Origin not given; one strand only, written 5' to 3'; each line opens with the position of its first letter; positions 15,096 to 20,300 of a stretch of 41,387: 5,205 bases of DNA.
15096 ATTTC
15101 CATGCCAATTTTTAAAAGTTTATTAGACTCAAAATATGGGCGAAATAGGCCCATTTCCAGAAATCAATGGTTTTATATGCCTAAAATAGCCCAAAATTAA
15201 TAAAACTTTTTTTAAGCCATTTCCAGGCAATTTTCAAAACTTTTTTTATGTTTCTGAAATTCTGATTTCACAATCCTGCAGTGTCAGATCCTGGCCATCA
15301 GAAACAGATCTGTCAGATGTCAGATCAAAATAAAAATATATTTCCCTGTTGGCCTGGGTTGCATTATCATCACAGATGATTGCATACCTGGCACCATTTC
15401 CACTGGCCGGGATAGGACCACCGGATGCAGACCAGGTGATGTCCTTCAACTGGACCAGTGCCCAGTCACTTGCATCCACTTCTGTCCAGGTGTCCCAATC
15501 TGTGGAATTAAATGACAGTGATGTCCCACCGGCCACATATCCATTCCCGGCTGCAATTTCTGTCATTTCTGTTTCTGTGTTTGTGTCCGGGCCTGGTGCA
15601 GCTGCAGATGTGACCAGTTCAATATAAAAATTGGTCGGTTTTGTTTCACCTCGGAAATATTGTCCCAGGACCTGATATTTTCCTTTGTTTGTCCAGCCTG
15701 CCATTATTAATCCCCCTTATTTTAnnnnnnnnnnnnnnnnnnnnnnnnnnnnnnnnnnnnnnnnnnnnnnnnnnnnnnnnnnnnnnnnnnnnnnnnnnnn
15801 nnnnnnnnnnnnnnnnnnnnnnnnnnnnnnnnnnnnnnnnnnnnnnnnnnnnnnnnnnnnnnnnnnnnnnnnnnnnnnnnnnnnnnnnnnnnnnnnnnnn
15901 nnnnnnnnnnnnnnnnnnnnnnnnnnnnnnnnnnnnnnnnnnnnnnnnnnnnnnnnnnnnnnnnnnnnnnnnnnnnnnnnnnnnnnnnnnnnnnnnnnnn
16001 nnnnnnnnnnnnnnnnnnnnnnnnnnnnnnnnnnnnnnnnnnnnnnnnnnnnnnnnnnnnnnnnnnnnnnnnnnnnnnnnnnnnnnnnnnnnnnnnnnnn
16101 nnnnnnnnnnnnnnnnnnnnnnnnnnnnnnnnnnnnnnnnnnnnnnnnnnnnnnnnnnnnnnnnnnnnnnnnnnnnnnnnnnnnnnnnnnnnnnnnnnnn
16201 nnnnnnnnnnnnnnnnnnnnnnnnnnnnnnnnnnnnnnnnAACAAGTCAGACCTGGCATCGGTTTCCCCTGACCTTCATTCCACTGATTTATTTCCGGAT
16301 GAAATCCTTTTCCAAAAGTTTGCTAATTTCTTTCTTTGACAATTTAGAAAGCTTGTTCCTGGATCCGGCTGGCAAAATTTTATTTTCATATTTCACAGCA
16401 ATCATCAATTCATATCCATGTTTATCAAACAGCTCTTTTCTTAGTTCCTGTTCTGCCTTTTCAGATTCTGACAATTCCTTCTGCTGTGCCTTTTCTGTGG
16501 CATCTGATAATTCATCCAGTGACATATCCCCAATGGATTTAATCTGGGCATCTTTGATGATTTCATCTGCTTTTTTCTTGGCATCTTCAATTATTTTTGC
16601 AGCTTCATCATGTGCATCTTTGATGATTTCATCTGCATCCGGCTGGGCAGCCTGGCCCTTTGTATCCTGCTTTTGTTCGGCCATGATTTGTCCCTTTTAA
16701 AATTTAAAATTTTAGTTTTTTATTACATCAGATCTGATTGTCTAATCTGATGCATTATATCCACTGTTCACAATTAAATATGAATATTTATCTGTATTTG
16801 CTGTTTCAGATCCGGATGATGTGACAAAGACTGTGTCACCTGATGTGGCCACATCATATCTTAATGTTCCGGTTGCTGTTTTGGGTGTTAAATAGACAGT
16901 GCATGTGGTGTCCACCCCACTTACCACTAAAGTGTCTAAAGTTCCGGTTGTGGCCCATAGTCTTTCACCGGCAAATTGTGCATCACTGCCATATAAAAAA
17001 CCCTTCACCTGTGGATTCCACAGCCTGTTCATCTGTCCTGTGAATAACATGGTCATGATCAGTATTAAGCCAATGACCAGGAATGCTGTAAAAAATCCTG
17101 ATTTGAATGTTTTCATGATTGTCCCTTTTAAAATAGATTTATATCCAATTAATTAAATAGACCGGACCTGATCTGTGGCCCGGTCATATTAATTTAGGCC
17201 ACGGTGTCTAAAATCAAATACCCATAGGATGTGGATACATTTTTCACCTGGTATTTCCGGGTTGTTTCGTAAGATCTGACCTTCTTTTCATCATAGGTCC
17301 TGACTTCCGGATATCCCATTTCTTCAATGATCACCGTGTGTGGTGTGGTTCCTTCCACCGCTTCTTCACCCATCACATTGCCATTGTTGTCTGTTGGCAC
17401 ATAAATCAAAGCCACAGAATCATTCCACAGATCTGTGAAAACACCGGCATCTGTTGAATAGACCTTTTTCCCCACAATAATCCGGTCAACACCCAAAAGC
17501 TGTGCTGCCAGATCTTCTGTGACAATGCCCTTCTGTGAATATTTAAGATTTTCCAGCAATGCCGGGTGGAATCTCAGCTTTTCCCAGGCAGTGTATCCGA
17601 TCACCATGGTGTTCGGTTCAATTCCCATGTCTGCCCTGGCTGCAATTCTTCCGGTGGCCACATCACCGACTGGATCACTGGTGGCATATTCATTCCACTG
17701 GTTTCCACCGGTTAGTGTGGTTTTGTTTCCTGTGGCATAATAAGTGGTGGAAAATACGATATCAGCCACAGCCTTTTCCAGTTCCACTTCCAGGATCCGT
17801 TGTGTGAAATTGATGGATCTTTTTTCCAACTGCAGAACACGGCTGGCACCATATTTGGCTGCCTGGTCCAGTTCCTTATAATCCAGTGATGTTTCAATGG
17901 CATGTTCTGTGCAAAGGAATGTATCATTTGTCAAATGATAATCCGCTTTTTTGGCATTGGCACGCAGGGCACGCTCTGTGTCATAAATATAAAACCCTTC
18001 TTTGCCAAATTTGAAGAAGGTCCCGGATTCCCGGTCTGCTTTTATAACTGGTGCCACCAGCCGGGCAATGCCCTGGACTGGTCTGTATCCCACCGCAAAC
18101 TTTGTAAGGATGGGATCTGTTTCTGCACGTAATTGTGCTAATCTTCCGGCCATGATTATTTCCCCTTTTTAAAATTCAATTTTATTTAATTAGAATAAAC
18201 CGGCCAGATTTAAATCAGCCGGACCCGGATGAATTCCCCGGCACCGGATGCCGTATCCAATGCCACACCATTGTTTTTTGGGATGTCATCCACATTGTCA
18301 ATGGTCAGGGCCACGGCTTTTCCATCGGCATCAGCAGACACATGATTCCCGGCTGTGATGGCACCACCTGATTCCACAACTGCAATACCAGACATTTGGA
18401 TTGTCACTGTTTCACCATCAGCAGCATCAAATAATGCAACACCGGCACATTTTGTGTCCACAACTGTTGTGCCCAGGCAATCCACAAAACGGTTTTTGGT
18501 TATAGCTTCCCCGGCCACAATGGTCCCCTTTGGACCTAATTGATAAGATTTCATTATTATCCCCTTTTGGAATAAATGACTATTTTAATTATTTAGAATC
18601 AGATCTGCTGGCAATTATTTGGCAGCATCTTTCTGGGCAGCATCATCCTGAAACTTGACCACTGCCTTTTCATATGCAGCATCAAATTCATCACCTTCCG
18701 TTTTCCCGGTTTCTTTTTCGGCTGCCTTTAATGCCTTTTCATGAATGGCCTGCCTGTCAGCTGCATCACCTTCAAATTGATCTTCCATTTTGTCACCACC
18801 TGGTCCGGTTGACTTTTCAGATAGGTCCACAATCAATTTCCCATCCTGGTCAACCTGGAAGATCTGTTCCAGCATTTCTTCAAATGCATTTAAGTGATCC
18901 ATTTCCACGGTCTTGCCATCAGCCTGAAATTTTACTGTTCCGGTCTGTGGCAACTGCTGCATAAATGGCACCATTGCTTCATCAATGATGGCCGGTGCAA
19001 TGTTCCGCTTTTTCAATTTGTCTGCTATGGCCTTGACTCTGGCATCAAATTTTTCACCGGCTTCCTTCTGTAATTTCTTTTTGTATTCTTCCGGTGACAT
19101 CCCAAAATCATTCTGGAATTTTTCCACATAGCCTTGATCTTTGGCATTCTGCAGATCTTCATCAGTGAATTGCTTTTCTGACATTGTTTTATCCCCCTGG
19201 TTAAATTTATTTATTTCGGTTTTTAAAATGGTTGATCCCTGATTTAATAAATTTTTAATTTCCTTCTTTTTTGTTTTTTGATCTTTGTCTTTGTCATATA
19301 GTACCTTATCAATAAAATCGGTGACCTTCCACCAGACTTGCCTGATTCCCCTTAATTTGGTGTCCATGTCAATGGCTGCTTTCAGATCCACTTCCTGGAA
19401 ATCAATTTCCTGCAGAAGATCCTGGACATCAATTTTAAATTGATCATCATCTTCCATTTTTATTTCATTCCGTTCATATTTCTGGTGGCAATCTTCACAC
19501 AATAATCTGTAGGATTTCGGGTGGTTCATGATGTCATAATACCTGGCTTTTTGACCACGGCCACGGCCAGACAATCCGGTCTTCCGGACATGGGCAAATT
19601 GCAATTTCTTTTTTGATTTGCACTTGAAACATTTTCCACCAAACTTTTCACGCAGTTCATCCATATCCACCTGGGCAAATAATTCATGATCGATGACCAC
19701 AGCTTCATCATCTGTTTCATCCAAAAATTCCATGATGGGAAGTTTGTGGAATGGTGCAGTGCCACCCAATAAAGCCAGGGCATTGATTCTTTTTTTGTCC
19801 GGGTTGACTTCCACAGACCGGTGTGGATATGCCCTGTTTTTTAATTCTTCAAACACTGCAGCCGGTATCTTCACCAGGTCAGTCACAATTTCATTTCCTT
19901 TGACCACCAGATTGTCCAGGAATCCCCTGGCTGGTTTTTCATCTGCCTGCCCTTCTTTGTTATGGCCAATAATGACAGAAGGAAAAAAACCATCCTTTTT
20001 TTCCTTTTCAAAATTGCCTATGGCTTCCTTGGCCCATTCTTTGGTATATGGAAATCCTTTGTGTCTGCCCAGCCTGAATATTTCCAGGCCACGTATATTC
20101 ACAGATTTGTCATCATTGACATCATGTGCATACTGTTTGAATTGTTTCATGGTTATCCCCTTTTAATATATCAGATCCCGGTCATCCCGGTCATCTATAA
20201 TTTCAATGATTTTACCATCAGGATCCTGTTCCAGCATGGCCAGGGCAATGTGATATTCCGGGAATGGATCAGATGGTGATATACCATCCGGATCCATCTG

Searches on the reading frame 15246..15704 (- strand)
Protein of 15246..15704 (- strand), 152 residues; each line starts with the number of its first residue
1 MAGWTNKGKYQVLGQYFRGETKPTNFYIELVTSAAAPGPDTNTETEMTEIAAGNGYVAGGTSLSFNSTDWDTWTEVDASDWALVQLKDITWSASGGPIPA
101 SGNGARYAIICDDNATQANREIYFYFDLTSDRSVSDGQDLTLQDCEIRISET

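Call 5: search_protein_families(library=pfam, proteins=[window:15246-15704:-], max_evalue=0.1)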
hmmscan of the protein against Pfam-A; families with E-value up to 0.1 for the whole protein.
window:15246-15704:- (152 aa): 2 families
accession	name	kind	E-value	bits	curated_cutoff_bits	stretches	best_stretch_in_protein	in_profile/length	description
PF23140.1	Gp80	-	0.0071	17.1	27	1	5-146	3-124/128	Podophage GP4 fiber I protein gp80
PF01154.23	HMG_CoA_synt_N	-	0.055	13.8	25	1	44-111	105-170/174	Hydroxymethylglutaryl-coenzyme A synthase N terminal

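Call 6: search_protein_families(library=phrogs, proteins=[window:15246-15704:-], max_evalue=0.01)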
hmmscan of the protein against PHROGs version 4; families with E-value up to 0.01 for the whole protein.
window:15246-15704:- (152 aa): 1 family
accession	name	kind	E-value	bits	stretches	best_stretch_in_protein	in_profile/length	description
phrog_644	-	unknown function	3.1e-11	44.4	1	25-143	27-133/174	-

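Call 14: search_protein_families(library=ncbifam, proteins=[window:15246-15704:-], max_evalue=0.1)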
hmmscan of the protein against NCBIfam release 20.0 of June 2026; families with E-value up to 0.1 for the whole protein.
window:15246-15704:- (152 aa): 0 families

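Call 75: search_dna_similar(query=window:15246-15704:-, collection=phages, mode=protein, max_evalue=0.001, max_rows=30)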
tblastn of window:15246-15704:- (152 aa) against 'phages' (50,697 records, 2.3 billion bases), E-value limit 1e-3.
Records with a match: 8; places in all: 8; records where one place covers at least 80% of the query: 5.
Best place of each record, by identity: <60% 8.
By first word of the organism name: Xanthomonas 4; Tsukamurella 2; Erwinia 1; Caudoviricetes 1.
By host as written in the record: Xanthomonas hortorum pv. vitians CFBP8640 3; Tsukamurella paurometabola strain CON55 2; Erwinia sp. YA1 1; Xanthomonas sp. Q 1; - 1.
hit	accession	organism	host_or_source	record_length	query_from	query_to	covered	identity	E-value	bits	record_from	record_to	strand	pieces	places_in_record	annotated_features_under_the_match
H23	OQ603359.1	Erwinia phage Ep032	Erwinia sp. YA1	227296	5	146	93%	42.9%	1e-28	115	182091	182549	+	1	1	record has no annotation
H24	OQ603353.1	Xanthomonas phage Ep026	Xanthomonas sp. Q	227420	5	146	93%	42.9%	1e-28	115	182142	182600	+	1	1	record has no annotation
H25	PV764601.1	Xanthomonas phage PhiXhv-12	Xanthomonas hortorum pv. vitians ...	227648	5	146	93%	42.9%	1e-28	115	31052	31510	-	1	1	hypothetical protein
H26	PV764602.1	Xanthomonas phage PhiXhv-15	Xanthomonas hortorum pv. vitians ...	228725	5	146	93%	42.9%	1e-28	115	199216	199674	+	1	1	hypothetical protein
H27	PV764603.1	Xanthomonas phage PhiXhv-16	Xanthomonas hortorum pv. vitians ...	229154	5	146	93%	42.9%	1e-28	115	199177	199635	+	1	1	hypothetical protein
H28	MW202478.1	Caudoviricetes sp.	Manatee Spring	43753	28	142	76%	36.5%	5e-4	45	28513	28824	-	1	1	hypothetical protein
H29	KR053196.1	Tsukamurella phage TPA4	Tsukamurella paurometabola strain CON55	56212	28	143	76%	29.7%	9e-4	44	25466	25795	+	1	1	hypothetical protein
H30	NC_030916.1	Tsukamurella phage TPA4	Tsukamurella paurometabola strain CON55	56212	28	143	76%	29.7%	9e-4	44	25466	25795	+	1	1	hypothetical protein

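Call 94: search_solved_structures(query=A5, max_evalue=1, show_alignments=2)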
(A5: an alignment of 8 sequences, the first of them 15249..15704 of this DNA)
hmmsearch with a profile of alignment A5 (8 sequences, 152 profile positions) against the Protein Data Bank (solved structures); distinct sequences matched with E-value up to 1: 1.
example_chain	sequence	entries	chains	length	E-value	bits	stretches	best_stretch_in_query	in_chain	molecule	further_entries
7cbs_A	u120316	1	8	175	0.55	13.5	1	18-123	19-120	LPXTG cell wall anchor domain-containing protein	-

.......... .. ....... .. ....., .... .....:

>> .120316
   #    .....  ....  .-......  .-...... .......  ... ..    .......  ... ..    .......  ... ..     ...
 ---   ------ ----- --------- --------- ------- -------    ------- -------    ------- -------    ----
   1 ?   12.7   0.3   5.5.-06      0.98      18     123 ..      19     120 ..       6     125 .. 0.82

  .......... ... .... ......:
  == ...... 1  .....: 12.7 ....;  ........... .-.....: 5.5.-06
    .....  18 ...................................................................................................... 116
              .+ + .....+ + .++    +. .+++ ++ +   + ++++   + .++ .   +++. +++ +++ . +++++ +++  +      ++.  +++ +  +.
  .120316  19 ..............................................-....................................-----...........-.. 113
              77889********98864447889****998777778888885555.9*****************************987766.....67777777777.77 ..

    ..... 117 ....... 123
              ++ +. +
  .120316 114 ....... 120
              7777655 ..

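Call 107: find_homologous_proteins(query=window:15249-15704:-, max_evalue=0.001)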
Query window:15249-15704:- (152 aa): 827 proteins with E <= 0.001 among 854 candidates; the best 120 are listed.
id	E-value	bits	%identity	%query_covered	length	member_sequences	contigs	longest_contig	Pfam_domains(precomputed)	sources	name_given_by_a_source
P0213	1.7e-95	335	97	100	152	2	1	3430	-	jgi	jgi:hypothetical protein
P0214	1.4e-77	277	82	100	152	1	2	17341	-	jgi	jgi:hypothetical protein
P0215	1.4e-73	264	78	100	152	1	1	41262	-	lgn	-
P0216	1.8e-72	261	76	100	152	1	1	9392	-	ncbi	-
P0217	7.8e-72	259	78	100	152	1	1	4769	-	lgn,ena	-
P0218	7.8e-72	259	77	100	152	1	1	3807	-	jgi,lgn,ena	-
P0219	2.4e-69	251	75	100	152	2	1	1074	-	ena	-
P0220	1.1e-68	248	74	100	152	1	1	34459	-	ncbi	-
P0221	1.3e-67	245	72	100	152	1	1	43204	-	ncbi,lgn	-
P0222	2.7e-67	244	71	100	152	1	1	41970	-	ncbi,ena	-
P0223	4.1e-67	243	72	100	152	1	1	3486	-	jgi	-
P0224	4.4e-67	243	70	100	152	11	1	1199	-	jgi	-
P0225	4.5e-67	243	74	99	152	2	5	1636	-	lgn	-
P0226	9.3e-67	242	72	100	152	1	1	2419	-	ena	-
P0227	2.7e-66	241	70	100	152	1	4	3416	-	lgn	-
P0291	4.3e-60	221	67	100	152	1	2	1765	PF23140.2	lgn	-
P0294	6.2e-60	220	67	99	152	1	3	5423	PF23140.2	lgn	-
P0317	3.6e-59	218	68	100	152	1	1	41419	PF23140.2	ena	-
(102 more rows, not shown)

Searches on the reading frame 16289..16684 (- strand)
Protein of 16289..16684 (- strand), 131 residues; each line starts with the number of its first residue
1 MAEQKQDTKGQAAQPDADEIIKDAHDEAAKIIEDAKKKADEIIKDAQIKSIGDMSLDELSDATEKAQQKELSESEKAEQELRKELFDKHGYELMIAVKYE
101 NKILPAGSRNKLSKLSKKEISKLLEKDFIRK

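Call 8: search_protein_families(library=phrogs, proteins=[window:16289-16684:-], max_evalue=0.01)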
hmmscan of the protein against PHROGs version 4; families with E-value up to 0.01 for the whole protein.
window:16289-16684:- (131 aa): 1 family
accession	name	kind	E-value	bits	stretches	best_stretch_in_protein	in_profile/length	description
phrog_7554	-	unknown function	0.0096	16.9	0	21-91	8-76/83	-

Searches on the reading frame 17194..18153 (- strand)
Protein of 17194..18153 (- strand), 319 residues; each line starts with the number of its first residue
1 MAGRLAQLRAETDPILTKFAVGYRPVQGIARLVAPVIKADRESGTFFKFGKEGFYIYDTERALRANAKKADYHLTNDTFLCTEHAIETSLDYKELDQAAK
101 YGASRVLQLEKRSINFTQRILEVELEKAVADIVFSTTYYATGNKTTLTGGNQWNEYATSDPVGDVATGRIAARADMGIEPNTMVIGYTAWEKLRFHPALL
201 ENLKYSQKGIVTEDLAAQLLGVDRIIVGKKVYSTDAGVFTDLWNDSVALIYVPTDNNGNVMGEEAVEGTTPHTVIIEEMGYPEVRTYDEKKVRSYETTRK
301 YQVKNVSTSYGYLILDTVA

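Call 5: search_protein_families(library=pfam, proteins=[window:17194-18153:-], max_evalue=0.1)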
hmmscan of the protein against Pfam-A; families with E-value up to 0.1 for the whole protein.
window:17194-18153:- (319 aa): 4 families
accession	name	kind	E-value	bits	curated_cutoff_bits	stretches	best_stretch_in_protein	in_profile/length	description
PF03864.22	Phage_cap_E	-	1.5e-06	28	22.9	1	140-257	148-271/329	Phage major capsid protein E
PF12704.14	MacB_PCD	-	0.00083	20.1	27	1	122-194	65-134/207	MacB-like periplasmic core domain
PF19861.4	DUF6335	-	0.028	15.3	25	0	140-177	40-77/124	Family of unknown function (DUF6335)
PF04894.17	Nre_N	-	0.039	14.2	25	1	262-299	24-66/270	Archaeal Nre, N-terminal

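Call 6: search_protein_families(library=phrogs, proteins=[window:17194-18153:-], max_evalue=0.01)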
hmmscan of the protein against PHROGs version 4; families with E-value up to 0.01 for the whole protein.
window:17194-18153:- (319 aa): 2 families
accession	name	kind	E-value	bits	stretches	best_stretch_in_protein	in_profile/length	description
phrog_1005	-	head and packaging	1.6e-74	252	1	10-318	10-314/315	major head protein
phrog_29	-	head and packaging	1.4e-08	35.4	1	142-261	182-303/439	major head protein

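Call 30: search_dna_similar(query=window:17194-18153:-, collection=phages, mode=protein, max_rows=15)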
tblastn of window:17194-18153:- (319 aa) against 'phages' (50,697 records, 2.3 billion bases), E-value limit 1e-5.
Records with a match: 98; places in all: 98; records where one place covers at least 80% of the query: 25.
Best place of each record, by identity: <60% 98.
By first word of the organism name: Pseudomonas 28; Arthrobacter 14; Burkholderia 11; Nodularia 9; Cyanophage 5; Rhizobium 4; Ralstonia 3; Rhodobacter 3; Brevibacillus 3; Stenotrophomonas 2; and 12 more.
By host as written in the record: Pseudomonas aeruginosa 16; Arthrobacter sp. ATCC 21022 11; - 8; Burkholderia sp. 7; Nodularia spumigena KAC65 4; Parasynechococcus marenigrum WH 8102 3; Brevibacillus laterosporus 3; Arthrobacter globiformis B-2979 3; and 33 more.
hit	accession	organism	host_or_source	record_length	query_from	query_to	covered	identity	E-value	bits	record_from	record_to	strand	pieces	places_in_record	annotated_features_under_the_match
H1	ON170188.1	Ralstonia phage YO107_2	Ralstonia solanacearum T440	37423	3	319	99%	38.2%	4e-59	210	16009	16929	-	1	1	record has no annotation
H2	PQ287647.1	Pseudomonas phage Komp_PAO1_1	Pseudomonas aeruginosa PAO1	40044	1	319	100%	34.4%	9e-44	166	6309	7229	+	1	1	hypothetical protein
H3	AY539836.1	Burkholderia phage BcepMu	-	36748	1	259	81%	38.8%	6e-51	186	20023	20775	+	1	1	gp34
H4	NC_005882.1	Burkholderia phage BcepMu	-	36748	1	259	81%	38.8%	6e-51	186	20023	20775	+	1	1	major head protein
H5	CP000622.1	Burkholderia phage phiE255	Burkholderia thailandensis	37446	1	259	81%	38.1%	2e-50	185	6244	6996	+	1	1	gp8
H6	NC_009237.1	Burkholderia phage phiE255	Burkholderia thailandensis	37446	1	259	81%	38.1%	2e-50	185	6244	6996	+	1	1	major head protein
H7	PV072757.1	Burkholderia phage vB_CB2b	Burkholderia sp.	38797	1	259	81%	38.1%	2e-50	185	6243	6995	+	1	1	major capsid protein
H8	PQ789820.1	Burkholderia phage vB_E427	Burkholderia sp.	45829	1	259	81%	38.1%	2e-50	185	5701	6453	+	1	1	major capsid protein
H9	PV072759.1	Burkholderia phage vB_E433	Burkholderia sp.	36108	1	253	79%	38.6%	1e-49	182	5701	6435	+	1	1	major capsid protein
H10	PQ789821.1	Burkholderia phage vB_E274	Burkholderia sp.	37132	1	253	79%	38.6%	1e-49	182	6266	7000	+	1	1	major capsid protein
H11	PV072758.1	Burkholderia phage vB_E430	Burkholderia sp.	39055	1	253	79%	38.6%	1e-49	182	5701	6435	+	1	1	major capsid protein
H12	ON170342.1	Ralstonia phage YO374_1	Ralstonia solanacearum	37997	5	295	91%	32.9%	9e-35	139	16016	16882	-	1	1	record has no annotation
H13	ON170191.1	Ralstonia phage YO108_2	Ralstonia solanacearum T328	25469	5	295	91%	32.5%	3e-35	141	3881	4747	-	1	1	record has no annotation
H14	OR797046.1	Stenotrophomonas phage vB_SmaS_Bhz63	Stenotrophomonas maltophilia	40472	7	295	91%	32.5%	5e-29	122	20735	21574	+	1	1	major head protein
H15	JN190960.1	Rhodobacter phage RcapMu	Rhodobacter capsulatus SB1003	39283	10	314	96%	30.0%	2e-27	118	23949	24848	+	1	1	major capsid protein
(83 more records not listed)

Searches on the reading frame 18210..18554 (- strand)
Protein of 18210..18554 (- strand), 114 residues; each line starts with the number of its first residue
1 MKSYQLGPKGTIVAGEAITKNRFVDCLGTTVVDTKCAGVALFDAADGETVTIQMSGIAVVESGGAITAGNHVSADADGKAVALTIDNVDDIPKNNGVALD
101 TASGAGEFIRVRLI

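Call 8: search_protein_families(library=phrogs, proteins=[window:18210-18554:-], max_evalue=0.01)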
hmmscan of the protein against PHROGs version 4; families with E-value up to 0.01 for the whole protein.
window:18210-18554:- (114 aa): 3 families
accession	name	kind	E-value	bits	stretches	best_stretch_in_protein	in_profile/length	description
phrog_673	-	head and packaging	1.4e-21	78.7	1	2-114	14-129/260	head scaffolding protein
phrog_122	-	head and packaging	0.00018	22.5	1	31-112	28-106/109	head decoration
phrog_36949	-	unknown function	0.0098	17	0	9-56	25-72/116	-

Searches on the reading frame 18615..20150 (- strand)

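Call 8: search_protein_families(library=phrogs, proteins=[window:18615-20150:-], max_evalue=0.01)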
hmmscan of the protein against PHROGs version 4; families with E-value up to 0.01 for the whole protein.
window:18615-20150:- (511 aa): 4 families
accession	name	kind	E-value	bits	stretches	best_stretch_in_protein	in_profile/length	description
phrog_976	-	head and packaging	1e-13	52.4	2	11-123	25-133/415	head maturation protease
phrog_3106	-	DNA, RNA and nucleotide metabolism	0.00017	22.4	1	166-240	155-235/252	HNH endonuclease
phrog_4234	-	DNA, RNA and nucleotide metabolism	0.002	18.9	1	167-229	25-86/130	HNH endonuclease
phrog_5956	-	DNA, RNA and nucleotide metabolism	0.0032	18.1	1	169-237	57-119/138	HNH endonuclease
